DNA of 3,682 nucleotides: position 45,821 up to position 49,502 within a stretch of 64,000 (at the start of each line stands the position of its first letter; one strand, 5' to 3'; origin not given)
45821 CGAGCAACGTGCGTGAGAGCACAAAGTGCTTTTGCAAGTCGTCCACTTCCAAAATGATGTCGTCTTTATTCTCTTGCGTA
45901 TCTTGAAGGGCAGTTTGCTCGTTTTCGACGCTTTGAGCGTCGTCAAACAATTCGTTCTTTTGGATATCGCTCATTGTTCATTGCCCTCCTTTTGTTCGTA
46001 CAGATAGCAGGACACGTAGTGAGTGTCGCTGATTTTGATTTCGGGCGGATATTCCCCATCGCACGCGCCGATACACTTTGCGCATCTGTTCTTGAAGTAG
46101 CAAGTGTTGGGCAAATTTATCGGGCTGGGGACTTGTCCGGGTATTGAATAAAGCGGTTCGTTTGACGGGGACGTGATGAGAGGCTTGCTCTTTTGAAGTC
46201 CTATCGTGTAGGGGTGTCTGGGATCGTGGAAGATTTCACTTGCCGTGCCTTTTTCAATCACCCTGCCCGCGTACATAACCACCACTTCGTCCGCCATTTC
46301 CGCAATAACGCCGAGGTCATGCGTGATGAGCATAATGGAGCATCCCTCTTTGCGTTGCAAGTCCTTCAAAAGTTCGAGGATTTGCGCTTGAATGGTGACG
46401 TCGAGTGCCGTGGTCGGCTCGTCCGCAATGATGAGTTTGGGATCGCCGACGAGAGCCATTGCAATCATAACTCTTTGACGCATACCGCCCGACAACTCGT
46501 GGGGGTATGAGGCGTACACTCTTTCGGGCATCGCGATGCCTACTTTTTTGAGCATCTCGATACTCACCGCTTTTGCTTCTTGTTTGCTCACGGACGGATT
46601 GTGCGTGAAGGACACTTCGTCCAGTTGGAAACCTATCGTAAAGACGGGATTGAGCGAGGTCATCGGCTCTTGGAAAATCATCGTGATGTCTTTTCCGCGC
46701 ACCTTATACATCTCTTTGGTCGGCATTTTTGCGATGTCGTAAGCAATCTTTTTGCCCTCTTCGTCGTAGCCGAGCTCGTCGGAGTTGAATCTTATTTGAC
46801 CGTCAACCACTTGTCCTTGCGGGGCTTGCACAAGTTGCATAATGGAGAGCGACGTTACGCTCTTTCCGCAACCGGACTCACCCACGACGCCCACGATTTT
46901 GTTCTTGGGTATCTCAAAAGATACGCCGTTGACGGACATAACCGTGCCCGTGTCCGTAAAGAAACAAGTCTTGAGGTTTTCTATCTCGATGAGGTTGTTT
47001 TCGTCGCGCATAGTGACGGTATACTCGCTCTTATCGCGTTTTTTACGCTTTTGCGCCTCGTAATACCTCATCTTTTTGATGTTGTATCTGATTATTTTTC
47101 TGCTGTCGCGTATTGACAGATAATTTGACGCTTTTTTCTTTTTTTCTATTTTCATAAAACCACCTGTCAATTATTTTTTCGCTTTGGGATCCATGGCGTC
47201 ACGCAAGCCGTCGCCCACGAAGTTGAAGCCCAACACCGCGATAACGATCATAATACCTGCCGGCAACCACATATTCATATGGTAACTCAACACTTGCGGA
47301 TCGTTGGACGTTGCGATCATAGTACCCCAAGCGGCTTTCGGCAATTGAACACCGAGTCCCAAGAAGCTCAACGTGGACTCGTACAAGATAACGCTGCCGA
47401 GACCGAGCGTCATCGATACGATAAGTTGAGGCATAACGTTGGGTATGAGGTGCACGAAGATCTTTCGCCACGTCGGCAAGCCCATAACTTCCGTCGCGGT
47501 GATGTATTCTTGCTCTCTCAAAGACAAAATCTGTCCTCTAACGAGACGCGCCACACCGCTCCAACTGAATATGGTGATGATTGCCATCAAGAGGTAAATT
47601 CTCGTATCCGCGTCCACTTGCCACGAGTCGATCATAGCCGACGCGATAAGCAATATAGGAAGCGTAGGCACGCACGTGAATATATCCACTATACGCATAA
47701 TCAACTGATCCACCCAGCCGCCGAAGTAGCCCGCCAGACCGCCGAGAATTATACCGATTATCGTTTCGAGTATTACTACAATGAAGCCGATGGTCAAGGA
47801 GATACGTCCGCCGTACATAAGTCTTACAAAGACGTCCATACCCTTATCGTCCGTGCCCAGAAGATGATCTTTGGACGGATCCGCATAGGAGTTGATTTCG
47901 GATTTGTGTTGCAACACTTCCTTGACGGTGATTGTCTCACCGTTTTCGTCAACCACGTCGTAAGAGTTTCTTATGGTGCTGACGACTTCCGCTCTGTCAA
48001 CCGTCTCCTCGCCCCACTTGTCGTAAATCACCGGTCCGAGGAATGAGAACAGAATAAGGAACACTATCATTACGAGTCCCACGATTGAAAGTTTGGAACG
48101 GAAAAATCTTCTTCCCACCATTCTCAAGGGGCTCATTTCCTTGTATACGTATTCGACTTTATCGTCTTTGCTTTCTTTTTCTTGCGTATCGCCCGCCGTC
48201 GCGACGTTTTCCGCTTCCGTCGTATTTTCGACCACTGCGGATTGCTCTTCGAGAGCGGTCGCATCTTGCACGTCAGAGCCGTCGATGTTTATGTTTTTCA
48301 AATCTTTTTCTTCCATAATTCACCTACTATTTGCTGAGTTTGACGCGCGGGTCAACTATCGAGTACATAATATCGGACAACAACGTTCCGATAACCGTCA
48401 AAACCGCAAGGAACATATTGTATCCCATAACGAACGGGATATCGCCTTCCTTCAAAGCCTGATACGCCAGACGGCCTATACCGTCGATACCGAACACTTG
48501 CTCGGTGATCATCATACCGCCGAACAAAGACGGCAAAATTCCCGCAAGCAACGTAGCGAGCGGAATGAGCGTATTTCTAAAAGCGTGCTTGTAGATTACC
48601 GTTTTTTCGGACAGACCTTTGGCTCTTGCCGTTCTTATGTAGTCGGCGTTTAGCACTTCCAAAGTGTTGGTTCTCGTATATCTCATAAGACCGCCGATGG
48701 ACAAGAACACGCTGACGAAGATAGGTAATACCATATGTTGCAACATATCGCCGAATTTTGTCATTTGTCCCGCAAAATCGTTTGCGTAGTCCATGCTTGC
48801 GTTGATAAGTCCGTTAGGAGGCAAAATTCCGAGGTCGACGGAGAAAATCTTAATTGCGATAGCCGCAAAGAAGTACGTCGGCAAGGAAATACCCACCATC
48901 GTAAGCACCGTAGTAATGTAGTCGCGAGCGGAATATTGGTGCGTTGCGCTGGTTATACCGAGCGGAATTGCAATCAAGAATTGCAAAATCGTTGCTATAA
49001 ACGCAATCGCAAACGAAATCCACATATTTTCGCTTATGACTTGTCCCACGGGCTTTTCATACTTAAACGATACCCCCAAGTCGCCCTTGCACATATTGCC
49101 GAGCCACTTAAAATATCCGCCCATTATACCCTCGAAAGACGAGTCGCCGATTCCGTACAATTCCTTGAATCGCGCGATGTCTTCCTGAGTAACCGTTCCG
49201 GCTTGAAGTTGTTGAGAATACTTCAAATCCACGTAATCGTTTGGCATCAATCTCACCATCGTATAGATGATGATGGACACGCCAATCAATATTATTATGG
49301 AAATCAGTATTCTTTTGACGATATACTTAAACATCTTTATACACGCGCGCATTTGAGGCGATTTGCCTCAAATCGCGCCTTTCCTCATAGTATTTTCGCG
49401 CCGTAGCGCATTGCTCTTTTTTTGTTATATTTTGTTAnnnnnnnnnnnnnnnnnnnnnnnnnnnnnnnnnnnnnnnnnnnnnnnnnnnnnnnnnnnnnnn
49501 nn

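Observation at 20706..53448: Unidirectional locus of about 32.6 kb coupling a giant S8 protease, five large lipoproteins and an Opp importer: candidate lipoprotein-tethered protein-foraging or adhesion system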

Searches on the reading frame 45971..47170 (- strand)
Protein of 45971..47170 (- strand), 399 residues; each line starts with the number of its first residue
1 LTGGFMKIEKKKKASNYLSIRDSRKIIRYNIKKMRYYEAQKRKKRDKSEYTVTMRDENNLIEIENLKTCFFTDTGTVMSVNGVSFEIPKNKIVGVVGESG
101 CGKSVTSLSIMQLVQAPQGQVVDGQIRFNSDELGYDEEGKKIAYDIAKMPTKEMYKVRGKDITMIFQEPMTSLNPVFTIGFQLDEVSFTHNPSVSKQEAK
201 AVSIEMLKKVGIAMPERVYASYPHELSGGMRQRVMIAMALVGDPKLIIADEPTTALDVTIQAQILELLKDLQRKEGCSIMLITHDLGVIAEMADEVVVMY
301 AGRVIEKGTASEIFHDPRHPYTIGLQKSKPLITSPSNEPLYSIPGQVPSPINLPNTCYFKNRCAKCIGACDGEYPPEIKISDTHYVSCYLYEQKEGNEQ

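Call 5: search_protein_families(library=pfam, proteins=[window:45971-47170:-], max_evalue=0.01)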
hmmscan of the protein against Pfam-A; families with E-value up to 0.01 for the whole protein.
window:45971-47170:- (399 aa): 4 families
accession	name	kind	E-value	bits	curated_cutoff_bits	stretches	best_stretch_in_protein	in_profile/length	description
PF00005.33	ABC_tran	-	2.8e-25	89.9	25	1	81-254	2-137/137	ABC transporter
PF08352.17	oligo_HPY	-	2.7e-16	60.2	27.1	1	305-370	1-65/65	Oligopeptide/dipeptide transporter, C-terminal region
PF13304.12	AAA_21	-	2.2e-06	28.4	27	1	223-289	235-303/304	AAA domain, putative AbiEii toxin, Type IV TA system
PF02463.25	SMC_N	-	0.0024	17.8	40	0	68-300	117-212/220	RecF/RecN/SMC N terminal domain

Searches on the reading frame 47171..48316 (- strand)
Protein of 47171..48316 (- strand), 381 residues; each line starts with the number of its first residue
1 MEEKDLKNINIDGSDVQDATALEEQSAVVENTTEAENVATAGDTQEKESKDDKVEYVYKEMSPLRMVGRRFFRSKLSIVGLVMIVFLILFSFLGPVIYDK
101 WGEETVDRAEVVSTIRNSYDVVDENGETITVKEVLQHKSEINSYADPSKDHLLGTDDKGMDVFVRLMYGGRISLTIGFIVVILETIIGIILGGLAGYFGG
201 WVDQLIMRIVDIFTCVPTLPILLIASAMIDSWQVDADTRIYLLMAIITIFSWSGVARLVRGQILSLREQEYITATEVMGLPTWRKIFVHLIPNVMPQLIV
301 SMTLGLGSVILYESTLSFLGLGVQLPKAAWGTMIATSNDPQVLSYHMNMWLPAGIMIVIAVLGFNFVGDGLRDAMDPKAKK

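Call 5: search_protein_families(library=pfam, proteins=[window:47171-48316:-], max_evalue=0.01)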
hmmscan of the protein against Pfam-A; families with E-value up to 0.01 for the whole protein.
window:47171-48316:- (381 aa): 2 families
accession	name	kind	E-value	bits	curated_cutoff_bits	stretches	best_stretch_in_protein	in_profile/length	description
PF00528.27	BPD_transp_1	-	3e-33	115.5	26.4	1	188-380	1-183/184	Binding-protein-dependent transport system inner membrane component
PF12911.12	OppC_N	-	1.6e-10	41.1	23.9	1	62-99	1-40/53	N-terminal TM domain of oligopeptide transport permease C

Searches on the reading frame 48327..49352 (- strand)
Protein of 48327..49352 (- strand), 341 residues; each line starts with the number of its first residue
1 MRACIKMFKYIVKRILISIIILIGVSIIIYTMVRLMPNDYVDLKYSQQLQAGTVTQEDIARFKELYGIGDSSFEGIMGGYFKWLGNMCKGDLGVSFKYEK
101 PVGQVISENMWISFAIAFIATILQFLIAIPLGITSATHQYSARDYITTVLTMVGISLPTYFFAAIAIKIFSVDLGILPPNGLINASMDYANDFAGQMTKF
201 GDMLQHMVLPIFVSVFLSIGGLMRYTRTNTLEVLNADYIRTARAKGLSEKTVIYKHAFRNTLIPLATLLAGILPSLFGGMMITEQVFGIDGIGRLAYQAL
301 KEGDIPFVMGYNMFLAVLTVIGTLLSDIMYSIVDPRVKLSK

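Call 5: search_protein_families(library=pfam, proteins=[window:48327-49352:-], max_evalue=0.01)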
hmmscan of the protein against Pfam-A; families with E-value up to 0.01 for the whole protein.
window:48327-49352:- (341 aa): 2 families
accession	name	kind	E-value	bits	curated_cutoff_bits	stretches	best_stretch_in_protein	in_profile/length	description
PF00528.27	BPD_transp_1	-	1.6e-34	119.7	26.4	1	128-338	1-183/184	Binding-protein-dependent transport system inner membrane component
PF19300.4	BPD_transp_1_N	-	7.5e-06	26.6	23.8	1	7-110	1-107/114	Binding-prot-dependent transport system membrane comp, N-term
